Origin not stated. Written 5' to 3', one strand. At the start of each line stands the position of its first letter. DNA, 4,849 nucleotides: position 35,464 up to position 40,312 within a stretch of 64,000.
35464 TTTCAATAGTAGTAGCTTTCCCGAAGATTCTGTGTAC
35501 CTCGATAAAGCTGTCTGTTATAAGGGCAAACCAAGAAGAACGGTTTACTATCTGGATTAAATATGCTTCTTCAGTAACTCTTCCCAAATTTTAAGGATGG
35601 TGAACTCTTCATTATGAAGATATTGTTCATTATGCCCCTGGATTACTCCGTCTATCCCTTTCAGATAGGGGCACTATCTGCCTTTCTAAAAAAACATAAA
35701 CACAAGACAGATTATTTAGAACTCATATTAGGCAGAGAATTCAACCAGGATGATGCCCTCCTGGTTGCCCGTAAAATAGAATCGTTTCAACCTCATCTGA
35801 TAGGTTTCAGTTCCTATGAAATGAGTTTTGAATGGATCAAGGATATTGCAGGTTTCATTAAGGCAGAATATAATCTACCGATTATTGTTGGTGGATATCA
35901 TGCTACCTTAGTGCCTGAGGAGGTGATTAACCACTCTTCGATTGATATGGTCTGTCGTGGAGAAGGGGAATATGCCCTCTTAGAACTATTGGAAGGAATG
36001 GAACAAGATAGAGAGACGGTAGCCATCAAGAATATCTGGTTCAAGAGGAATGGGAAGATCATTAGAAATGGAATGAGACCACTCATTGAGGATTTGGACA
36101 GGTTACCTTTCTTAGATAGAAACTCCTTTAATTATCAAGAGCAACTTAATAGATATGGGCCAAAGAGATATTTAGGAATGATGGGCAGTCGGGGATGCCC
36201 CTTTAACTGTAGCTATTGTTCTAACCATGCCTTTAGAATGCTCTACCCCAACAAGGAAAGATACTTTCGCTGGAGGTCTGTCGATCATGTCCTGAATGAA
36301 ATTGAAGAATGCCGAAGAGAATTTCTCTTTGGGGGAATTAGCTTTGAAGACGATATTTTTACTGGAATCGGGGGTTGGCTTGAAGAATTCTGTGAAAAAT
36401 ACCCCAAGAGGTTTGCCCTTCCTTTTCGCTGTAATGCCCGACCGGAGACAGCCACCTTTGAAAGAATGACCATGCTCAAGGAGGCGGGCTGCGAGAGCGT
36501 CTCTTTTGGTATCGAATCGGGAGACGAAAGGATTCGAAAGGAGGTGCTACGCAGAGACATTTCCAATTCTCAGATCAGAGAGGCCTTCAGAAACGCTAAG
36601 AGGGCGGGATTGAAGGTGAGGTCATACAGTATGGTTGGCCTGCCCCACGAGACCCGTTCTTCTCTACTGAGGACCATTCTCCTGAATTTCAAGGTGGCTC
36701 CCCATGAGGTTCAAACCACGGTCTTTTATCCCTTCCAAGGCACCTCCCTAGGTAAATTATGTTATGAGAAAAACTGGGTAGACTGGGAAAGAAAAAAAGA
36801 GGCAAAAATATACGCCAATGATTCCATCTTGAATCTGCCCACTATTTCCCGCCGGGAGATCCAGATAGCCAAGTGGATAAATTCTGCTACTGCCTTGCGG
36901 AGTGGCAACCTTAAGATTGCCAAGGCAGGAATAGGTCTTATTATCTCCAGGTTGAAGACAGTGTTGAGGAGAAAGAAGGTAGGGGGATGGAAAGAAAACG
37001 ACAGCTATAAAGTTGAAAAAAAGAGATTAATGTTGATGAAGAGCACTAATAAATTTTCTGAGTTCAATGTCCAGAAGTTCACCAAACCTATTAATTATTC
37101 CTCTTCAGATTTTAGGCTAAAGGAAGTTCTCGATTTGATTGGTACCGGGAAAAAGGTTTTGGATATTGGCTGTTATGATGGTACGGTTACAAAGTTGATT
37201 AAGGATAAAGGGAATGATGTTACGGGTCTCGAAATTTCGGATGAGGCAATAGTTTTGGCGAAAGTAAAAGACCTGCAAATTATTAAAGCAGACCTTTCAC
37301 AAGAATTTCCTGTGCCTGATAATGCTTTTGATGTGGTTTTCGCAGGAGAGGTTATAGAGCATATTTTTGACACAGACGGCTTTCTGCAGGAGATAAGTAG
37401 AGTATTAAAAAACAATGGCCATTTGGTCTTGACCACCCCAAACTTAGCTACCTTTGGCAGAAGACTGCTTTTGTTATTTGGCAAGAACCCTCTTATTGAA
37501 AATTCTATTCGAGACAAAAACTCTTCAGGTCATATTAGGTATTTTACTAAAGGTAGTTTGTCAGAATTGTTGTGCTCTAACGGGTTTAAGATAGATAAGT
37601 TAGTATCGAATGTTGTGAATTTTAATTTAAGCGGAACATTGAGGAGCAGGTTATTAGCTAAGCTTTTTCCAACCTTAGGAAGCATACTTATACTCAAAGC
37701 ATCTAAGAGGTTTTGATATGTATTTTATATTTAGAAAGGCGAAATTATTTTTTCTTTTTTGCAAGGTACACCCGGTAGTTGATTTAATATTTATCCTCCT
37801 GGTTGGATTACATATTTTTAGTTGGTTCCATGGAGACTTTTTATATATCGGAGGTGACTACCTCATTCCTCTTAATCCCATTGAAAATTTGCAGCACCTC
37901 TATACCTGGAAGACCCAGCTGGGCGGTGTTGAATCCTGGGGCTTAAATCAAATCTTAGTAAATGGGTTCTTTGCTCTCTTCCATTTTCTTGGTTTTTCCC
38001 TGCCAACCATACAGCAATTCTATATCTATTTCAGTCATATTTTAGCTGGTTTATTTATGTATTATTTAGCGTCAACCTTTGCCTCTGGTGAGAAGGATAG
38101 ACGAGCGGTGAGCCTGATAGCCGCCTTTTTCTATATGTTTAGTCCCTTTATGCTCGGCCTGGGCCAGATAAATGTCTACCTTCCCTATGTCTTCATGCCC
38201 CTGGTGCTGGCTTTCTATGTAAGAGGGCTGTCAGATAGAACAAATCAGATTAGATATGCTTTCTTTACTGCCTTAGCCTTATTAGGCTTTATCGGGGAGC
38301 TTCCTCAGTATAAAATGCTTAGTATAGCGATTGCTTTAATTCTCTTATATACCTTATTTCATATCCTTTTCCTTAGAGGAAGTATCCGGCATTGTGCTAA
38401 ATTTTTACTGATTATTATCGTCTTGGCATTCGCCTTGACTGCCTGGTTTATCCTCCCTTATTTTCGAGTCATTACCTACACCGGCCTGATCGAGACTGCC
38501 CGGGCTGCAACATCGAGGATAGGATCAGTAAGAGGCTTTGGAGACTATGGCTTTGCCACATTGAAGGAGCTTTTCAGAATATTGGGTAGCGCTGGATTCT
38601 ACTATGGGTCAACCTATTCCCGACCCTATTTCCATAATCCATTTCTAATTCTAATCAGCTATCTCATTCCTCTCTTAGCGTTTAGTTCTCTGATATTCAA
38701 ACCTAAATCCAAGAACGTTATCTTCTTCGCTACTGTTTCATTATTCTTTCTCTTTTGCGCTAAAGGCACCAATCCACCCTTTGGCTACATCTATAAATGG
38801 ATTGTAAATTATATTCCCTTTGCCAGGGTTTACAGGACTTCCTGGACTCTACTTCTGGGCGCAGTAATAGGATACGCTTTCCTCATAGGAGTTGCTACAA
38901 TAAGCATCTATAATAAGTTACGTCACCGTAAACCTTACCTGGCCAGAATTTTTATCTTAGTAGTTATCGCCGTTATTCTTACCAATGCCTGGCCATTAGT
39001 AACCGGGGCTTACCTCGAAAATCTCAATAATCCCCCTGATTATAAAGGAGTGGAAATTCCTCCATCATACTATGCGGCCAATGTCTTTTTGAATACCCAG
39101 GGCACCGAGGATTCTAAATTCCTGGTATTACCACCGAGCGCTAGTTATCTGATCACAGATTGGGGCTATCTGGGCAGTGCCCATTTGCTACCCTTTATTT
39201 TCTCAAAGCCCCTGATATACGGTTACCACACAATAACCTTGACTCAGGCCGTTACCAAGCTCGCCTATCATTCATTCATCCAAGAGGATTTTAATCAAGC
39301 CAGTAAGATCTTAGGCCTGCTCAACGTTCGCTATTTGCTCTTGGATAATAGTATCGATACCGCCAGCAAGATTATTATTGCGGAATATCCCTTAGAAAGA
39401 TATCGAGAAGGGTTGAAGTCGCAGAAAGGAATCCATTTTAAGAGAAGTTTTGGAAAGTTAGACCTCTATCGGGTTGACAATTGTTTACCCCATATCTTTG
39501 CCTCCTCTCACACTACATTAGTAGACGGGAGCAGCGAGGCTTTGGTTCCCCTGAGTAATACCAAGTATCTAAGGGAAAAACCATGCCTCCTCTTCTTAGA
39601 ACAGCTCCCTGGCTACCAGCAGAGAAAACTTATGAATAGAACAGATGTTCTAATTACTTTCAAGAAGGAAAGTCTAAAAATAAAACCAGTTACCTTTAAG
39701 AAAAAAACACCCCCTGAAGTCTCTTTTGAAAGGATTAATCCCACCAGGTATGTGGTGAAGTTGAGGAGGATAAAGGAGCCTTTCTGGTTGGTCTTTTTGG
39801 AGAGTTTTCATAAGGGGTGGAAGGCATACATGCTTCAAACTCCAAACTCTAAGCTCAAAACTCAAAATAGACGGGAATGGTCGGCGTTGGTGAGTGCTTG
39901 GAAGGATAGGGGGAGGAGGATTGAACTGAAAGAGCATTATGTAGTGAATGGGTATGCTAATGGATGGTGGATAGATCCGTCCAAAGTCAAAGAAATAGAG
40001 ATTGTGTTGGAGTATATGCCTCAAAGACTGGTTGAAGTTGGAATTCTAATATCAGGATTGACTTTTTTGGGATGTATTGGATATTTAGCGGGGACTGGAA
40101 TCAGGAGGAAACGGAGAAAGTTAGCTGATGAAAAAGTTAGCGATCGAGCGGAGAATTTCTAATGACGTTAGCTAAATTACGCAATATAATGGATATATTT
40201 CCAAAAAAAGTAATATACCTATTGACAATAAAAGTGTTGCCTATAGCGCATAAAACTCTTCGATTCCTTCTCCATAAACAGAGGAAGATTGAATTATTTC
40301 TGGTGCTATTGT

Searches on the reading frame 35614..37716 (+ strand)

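Call 24: search_protein_families(library=pfam, proteins=[window:35614-37716:+], max_evalue=0.001)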
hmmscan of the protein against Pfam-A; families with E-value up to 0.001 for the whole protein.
window:35614-37716:+ (700 aa): 11 families
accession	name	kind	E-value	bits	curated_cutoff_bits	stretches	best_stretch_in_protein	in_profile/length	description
PF04055.27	Radical_SAM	-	1.8e-22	80.7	29.5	1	192-355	4-163/166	Radical SAM superfamily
PF13489.12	Methyltransf_23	-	3.9e-22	79.2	27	1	504-662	15-163/164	Methyltransferase domain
PF08241.18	Methyltransf_11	-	2e-20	73.6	21.2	1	516-606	1-95/95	Methyltransferase domain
PF13847.12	Methyltransf_31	-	3.9e-16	59.5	27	1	511-610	3-113/145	Methyltransferase domain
PF02310.24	B12-binding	-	5.8e-16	58.9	32.1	1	11-125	10-120/121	B12 binding domain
PF13649.12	Methyltransf_25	-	7.1e-16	59.1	27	1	515-602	1-97/97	Methyltransferase domain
PF08242.18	Methyltransf_12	-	9.9e-15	55.5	30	1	516-604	1-98/98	Methyltransferase domain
PF07021.18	MetW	-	1.2e-14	54.8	21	1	502-663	4-165/193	Methionine biosynthesis protein MetW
PF05219.18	DREV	-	6.7e-06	25.9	26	1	511-607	94-187/265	DREV methyltransferase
PF01209.24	Ubie_methyltran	-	0.00024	21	20.1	1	511-606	47-151/233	ubiE/COQ5 methyltransferase family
PF05401.17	NodS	-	0.00073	19.9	24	0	494-611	20-149/201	Nodulation protein S (NodS)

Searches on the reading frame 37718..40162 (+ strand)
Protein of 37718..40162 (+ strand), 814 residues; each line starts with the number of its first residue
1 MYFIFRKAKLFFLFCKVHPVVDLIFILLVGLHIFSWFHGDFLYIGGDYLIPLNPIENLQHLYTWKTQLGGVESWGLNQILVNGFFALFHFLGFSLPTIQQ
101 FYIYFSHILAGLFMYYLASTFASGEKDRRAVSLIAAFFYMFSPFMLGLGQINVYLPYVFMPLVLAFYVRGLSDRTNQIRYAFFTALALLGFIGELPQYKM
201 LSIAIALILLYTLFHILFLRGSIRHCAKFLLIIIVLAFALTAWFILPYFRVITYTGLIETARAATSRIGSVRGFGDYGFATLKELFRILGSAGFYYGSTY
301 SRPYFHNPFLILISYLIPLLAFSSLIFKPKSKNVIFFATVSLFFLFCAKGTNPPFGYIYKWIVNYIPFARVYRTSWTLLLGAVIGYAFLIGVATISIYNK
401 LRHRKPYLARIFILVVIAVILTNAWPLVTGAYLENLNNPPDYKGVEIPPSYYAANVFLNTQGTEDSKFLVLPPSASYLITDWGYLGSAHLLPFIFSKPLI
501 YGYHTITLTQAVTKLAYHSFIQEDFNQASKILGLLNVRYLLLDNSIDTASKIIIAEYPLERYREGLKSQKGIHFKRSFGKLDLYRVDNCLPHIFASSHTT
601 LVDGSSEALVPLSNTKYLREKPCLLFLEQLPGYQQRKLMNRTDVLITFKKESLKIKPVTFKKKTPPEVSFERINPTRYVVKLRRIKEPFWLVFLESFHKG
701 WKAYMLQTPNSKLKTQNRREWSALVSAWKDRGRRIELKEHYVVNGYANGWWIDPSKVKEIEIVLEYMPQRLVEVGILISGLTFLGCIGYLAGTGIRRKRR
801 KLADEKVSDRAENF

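Call 24: search_protein_families(library=pfam, proteins=[window:37718-40162:+], max_evalue=0.001)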
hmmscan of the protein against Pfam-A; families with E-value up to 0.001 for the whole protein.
window:37718-40162:+ (814 aa): 1 family
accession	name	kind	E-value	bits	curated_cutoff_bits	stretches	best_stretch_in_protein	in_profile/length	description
PF11847.13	GT-C_AftD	-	4.4e-10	38.6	26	1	83-484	59-445/661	Alpha-(1->3)-arabinofuranosyltransferase, N-terminal GT-C domain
